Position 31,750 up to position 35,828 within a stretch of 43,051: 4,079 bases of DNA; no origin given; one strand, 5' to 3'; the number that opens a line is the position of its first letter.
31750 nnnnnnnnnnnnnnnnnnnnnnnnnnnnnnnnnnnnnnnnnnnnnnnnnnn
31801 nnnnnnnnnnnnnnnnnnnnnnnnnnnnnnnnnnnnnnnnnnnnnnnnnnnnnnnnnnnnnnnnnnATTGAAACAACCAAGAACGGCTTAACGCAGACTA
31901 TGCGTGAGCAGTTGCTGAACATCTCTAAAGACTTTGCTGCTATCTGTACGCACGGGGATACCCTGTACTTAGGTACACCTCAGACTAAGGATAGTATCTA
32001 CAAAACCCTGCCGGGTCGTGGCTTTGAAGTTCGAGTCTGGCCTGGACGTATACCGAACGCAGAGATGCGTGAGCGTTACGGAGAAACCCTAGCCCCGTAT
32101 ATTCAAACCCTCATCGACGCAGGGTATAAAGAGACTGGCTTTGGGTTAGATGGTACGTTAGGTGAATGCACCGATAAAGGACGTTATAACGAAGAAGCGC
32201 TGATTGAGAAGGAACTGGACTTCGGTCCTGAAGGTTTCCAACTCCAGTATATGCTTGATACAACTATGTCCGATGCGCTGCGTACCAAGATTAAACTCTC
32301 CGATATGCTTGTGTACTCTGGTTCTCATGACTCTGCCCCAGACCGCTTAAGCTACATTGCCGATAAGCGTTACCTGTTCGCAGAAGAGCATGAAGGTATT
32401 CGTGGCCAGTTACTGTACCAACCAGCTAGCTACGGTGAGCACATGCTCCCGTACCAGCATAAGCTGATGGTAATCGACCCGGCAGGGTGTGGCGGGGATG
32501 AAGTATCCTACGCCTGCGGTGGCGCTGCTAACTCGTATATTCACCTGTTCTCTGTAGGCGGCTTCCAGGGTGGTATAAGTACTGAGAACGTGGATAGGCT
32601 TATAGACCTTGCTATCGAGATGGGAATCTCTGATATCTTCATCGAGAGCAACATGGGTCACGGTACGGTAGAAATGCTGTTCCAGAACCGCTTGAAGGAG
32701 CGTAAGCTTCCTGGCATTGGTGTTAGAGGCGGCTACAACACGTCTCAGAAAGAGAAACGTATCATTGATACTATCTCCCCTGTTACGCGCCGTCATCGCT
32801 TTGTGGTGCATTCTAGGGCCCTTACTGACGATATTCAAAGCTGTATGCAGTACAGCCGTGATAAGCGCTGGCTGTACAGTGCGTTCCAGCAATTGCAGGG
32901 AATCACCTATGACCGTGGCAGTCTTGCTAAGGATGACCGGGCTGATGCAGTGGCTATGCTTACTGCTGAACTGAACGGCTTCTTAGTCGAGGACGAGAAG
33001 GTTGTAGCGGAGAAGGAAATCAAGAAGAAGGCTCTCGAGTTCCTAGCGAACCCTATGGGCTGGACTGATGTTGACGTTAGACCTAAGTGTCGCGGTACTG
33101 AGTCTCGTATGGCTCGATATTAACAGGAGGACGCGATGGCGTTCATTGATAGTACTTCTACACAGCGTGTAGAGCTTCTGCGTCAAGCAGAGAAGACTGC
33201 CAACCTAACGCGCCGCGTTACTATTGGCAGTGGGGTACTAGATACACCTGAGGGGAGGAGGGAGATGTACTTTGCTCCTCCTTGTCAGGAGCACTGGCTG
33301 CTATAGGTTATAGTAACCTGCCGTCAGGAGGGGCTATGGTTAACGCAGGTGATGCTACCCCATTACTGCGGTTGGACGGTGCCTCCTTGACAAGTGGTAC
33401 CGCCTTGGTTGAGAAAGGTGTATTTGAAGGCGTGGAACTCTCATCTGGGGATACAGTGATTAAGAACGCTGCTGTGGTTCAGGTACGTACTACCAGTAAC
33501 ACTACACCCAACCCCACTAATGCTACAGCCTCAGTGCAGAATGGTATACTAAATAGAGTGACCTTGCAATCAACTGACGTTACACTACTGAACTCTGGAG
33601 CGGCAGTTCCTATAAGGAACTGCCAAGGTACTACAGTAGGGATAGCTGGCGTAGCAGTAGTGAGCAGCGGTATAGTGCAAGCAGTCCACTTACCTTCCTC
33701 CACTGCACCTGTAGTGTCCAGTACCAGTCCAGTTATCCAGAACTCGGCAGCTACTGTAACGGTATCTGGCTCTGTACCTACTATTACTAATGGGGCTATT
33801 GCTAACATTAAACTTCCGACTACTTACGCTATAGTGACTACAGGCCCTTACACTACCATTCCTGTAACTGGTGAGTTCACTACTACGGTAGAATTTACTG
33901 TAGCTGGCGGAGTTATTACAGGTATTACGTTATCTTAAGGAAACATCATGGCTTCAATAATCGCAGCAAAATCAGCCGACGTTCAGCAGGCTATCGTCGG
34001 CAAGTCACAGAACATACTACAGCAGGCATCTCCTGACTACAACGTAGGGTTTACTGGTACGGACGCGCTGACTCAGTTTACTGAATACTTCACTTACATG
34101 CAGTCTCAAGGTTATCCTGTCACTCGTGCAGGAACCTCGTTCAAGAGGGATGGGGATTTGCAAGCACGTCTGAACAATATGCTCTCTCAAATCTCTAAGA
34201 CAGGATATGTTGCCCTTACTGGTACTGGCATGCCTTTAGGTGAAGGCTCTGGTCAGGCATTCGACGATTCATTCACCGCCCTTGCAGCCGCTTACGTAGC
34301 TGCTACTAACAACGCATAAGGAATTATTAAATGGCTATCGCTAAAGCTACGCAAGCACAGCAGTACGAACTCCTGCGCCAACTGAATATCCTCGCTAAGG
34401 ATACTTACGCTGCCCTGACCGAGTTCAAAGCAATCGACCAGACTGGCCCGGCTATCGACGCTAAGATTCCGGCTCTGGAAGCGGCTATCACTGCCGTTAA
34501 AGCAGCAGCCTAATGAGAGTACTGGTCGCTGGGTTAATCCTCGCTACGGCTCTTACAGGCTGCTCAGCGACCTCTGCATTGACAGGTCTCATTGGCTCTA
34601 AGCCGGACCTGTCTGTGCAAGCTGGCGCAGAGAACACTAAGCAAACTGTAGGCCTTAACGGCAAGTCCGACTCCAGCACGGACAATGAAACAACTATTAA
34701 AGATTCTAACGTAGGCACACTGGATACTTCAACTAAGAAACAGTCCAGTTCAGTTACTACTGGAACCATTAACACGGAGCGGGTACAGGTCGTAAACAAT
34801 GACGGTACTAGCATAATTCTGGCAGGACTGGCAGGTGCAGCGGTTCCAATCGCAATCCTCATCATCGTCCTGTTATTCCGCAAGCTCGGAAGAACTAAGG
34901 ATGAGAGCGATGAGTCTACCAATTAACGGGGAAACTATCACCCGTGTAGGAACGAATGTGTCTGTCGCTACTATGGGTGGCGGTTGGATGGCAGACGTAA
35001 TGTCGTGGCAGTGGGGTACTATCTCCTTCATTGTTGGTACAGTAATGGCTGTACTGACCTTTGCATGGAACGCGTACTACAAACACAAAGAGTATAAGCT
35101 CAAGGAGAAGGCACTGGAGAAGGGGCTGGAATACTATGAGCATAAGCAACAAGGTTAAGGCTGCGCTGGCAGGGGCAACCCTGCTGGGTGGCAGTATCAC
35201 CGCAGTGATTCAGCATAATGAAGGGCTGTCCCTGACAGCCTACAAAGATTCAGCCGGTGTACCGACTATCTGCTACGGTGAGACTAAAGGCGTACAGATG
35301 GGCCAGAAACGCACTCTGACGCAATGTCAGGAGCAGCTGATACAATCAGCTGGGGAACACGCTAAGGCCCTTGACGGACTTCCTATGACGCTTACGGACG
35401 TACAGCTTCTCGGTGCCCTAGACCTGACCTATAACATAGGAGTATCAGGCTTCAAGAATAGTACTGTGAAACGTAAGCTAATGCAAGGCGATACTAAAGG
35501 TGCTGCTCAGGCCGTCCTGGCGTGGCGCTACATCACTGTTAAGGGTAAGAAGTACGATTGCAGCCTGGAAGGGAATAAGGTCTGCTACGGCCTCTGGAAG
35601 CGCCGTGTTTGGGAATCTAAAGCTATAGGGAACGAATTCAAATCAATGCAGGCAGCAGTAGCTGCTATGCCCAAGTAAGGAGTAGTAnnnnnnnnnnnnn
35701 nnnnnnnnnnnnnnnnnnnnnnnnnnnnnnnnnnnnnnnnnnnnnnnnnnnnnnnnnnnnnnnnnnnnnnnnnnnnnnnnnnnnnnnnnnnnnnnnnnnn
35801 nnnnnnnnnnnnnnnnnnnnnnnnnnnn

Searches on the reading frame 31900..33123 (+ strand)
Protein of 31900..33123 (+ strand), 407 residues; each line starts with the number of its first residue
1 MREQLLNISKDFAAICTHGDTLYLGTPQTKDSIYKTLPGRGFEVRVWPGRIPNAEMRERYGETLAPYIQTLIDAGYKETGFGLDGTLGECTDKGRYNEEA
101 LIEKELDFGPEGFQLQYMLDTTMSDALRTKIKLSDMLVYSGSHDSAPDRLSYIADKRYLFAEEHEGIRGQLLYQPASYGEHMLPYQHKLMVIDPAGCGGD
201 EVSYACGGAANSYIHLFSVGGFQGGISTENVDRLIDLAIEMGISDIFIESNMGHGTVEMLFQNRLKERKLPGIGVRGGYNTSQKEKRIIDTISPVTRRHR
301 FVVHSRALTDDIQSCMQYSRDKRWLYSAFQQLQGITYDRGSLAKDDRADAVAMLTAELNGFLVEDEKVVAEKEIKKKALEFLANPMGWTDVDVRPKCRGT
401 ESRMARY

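Call 78: search_protein_families(library=pfam, proteins=[window:31900-33123:+], max_evalue=0.001)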
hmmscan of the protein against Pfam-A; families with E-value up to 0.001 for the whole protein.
window:31900-33123:+ (407 aa): 1 family
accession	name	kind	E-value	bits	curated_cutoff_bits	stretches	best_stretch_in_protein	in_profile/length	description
PF22530.2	Terminase-T7_RNaseH-like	-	2.4e-31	108.6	27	1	192-300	1-107/108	Terminase Bacteriophage T7, Ribonuclease H-like domain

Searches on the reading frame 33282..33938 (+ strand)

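Call 3: search_protein_families(library=pfam, proteins=[window:33282-33938:+], max_evalue=1)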
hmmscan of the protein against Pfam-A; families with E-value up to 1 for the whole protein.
window:33282-33938:+ (218 aa): 0 families

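Call 4: search_protein_families(library=phrogs, proteins=[window:33282-33938:+], max_evalue=0.01)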
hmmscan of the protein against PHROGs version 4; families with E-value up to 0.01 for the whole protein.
window:33282-33938:+ (218 aa): 3 families
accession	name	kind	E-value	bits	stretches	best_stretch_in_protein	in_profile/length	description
phrog_9732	-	unknown function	3.1e-19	71.1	2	105-218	71-183/183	-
phrog_14870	-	unknown function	2e-09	38.7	1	70-213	113-247/253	-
phrog_10405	-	head and packaging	0.00011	23.3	1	161-218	66-123/124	virion structural protein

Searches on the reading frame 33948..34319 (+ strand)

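Call 4: search_protein_families(library=phrogs, proteins=[window:33948-34319:+], max_evalue=0.01)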
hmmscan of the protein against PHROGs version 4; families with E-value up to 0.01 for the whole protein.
window:33948-34319:+ (123 aa): 1 family
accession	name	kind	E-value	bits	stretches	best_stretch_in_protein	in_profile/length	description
phrog_7128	-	unknown function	2.7e-61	206.4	1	1-123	1-123/124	-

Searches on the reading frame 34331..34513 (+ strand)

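Call 4: search_protein_families(library=phrogs, proteins=[window:34331-34513:+], max_evalue=0.01)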
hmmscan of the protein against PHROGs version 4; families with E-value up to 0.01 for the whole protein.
window:34331-34513:+ (60 aa): 1 family
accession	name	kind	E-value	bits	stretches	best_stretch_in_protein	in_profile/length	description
phrog_7375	-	unknown function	6.4e-25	87.9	1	1-59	1-59/60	-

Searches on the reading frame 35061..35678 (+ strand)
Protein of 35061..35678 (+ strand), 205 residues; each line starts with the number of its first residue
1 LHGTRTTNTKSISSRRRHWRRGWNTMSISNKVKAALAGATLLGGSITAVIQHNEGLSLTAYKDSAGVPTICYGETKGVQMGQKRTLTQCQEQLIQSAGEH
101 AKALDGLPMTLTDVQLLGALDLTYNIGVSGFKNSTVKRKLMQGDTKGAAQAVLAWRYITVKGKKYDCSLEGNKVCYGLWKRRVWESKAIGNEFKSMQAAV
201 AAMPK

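Call 3: search_protein_families(library=pfam, proteins=[window:35061-35678:+], max_evalue=1)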
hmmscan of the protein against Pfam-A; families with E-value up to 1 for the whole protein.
window:35061-35678:+ (205 aa): 2 families
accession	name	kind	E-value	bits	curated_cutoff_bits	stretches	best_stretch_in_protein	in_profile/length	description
PF00959.24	Phage_lysozyme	-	1.4e-25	90.4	22.3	1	52-185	2-125/125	Phage lysozyme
PF00424.23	REV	-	0.075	13.5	22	1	13-64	39-90/94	REV protein (anti-repression trans-activator protein)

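Call 4: search_protein_families(library=phrogs, proteins=[window:35061-35678:+], max_evalue=0.01)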
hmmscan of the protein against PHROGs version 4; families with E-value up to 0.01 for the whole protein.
window:35061-35678:+ (205 aa): 5 families
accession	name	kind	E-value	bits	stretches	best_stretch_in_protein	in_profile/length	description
phrog_7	-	lysis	9.3e-42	144.1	1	35-196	547-702/873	endolysin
phrog_33083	-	lysis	1.4e-06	28.3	1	49-164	10-125/456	endolysin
phrog_10457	-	lysis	4.9e-06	27.7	1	110-166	26-76/95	endolysin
phrog_7910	-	lysis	1.8e-05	26.2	1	120-164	34-76/96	endolysin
phrog_6543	-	unknown function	0.00024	22.3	1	27-76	8-57/71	-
